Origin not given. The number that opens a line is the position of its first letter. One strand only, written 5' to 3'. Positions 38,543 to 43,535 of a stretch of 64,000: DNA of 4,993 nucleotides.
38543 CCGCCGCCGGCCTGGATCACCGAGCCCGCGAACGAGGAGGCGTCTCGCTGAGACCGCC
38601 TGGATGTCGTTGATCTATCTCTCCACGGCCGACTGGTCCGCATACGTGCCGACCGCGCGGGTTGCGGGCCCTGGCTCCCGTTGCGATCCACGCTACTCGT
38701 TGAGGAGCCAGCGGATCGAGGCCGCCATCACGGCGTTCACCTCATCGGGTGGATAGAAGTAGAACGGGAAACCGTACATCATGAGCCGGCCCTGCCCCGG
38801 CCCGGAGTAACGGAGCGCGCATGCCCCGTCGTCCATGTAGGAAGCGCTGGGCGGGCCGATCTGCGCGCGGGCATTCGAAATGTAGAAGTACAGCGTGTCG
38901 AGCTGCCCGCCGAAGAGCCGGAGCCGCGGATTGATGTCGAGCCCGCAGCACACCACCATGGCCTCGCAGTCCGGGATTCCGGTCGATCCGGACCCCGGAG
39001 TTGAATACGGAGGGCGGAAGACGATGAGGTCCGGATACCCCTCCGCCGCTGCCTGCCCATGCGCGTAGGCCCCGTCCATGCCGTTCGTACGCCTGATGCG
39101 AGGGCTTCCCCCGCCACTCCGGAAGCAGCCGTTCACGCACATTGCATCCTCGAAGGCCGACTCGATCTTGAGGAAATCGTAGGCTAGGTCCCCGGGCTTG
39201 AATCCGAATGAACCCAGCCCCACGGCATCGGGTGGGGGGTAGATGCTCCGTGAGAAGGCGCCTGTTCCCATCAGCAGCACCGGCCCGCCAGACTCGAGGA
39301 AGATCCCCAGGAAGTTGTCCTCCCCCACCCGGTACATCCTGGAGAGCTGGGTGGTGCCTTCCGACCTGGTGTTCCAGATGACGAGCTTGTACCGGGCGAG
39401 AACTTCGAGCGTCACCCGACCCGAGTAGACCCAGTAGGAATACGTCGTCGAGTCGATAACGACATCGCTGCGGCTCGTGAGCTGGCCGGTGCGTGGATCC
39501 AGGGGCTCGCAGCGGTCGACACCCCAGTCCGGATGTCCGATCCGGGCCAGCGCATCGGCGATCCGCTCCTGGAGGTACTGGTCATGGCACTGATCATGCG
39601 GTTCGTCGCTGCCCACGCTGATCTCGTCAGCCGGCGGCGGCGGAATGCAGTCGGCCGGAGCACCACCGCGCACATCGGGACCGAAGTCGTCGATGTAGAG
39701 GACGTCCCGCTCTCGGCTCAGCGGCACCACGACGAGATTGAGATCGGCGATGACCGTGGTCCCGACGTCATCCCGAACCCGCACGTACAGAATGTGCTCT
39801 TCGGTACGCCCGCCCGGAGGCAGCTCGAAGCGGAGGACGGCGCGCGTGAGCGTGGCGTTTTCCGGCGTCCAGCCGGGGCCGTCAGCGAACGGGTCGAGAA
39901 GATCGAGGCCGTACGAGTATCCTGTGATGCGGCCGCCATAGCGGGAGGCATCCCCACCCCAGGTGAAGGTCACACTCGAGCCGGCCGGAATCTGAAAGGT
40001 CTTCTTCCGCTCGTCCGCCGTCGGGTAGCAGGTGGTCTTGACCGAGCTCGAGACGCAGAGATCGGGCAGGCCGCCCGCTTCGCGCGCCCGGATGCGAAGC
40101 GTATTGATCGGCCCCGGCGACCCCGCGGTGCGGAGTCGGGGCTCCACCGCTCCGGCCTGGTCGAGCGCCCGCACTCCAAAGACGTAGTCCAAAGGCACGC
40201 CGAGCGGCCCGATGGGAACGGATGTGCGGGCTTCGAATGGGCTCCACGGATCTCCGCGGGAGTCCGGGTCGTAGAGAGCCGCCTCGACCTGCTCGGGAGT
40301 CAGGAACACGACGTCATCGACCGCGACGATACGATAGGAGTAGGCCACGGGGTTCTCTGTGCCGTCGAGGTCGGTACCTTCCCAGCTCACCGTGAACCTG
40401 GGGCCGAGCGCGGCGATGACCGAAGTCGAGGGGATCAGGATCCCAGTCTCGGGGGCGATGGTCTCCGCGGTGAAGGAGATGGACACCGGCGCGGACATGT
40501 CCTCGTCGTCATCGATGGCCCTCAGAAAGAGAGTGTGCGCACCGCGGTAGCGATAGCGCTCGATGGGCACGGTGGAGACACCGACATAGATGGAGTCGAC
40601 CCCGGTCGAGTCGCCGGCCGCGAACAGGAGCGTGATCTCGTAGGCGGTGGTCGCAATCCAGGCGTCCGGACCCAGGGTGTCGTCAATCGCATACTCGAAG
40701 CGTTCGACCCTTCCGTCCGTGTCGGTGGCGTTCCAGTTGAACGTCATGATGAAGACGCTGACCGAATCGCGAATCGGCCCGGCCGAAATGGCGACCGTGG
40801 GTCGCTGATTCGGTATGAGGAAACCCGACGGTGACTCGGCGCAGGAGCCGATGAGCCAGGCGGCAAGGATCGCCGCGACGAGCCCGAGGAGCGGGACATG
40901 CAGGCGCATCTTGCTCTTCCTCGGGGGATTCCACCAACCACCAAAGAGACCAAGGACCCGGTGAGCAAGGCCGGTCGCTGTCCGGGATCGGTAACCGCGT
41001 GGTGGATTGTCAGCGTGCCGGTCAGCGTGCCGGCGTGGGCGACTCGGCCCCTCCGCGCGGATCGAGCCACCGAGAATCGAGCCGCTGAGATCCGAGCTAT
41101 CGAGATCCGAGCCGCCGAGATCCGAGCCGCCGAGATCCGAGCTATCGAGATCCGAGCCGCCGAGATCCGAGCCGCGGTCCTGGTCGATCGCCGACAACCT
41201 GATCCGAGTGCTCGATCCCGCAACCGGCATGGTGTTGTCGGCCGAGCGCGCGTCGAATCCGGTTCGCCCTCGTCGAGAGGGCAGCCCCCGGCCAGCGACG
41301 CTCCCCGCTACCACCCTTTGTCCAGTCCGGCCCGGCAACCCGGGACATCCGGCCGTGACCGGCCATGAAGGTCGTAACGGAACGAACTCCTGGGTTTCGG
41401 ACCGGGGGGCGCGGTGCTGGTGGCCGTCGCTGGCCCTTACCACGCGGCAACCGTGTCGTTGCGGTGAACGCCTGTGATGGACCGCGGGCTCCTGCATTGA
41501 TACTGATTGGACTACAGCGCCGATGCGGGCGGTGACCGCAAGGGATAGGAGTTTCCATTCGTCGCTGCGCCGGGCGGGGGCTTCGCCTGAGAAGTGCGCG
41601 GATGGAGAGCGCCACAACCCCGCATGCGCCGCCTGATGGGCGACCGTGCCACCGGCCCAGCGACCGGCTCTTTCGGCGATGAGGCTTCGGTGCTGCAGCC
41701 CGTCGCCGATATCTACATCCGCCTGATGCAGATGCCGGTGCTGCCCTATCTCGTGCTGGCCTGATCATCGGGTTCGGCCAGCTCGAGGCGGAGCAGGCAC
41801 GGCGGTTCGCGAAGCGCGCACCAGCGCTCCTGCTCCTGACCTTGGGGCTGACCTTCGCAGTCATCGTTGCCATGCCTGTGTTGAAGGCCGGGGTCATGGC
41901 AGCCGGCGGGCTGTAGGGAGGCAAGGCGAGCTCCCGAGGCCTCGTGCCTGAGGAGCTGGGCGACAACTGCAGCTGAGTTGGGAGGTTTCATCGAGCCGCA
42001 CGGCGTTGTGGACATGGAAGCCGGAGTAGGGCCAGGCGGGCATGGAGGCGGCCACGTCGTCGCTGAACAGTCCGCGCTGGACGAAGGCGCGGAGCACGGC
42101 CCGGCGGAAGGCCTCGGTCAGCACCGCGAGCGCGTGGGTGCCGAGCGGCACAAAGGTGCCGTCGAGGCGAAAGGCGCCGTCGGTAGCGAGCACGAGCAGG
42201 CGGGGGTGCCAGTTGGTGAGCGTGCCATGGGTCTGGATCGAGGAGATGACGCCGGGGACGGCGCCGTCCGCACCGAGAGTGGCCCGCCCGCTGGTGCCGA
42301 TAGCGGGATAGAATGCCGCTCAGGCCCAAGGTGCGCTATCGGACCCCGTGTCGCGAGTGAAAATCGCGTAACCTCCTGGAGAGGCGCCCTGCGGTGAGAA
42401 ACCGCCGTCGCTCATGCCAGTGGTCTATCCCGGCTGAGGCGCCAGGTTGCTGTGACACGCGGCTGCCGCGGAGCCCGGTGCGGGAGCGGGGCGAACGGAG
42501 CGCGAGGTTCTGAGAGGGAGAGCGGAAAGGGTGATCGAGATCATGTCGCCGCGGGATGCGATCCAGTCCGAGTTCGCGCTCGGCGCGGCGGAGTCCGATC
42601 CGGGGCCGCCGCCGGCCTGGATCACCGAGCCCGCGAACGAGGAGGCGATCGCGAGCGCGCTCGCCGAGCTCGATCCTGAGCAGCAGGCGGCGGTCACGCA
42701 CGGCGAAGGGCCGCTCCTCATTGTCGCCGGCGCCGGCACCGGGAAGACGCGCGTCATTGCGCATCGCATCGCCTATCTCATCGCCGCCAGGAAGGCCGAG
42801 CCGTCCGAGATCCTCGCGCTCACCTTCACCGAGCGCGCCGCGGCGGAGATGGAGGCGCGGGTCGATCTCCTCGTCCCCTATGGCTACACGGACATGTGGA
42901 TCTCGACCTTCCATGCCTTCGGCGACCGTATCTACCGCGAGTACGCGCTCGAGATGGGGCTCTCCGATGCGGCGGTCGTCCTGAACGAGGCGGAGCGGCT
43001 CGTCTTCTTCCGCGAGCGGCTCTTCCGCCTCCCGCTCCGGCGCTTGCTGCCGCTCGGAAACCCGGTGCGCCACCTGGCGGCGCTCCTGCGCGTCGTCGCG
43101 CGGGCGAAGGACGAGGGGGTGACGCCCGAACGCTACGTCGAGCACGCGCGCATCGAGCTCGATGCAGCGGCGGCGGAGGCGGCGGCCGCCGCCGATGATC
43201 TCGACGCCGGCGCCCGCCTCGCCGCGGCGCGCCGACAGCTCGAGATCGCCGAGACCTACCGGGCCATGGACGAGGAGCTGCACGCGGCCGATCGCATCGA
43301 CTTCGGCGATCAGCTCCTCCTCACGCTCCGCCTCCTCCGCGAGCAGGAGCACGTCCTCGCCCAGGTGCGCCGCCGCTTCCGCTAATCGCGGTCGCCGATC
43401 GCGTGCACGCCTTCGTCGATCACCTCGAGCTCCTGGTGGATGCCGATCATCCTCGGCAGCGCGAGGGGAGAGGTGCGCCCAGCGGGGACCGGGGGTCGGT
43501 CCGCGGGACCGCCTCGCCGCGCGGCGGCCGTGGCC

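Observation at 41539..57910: Six copies of a GC-rich, hairpin-bearing about 240-270 bp unit ending in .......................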

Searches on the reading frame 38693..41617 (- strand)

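Call 8: search_protein_families(library=pfam, proteins=[window:38693-41617:-], max_evalue=0.01)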
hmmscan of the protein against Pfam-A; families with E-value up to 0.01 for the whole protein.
window:38693-41617:- (974 aa): 1 family
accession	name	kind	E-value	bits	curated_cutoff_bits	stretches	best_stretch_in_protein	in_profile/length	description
PF00805.28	Pentapeptide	-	0.00021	21.2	20.2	1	150-184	1-35/40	Pentapeptide repeats (8 copies)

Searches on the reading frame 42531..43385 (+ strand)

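Call 8: search_protein_families(library=pfam, proteins=[window:42531-43385:+], max_evalue=0.01)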
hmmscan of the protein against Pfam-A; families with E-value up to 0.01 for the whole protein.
window:42531-43385:+ (284 aa): 4 families
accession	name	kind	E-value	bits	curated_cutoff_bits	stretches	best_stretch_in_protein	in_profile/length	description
PF00580.27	UvrD-helicase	-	8.1e-43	147.5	23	1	47-284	1-214/271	UvrD/REP helicase N-terminal domain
PF13245.12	AAA_19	-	4.6e-14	53.2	25.1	1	51-151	1-72/134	AAA domain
PF13604.12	AAA_30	-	0.00036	20.8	27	1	47-112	2-67/191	AAA domain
PF04851.21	ResIII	-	0.00068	20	22.5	1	34-98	6-60/164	Type III restriction enzyme, res subunit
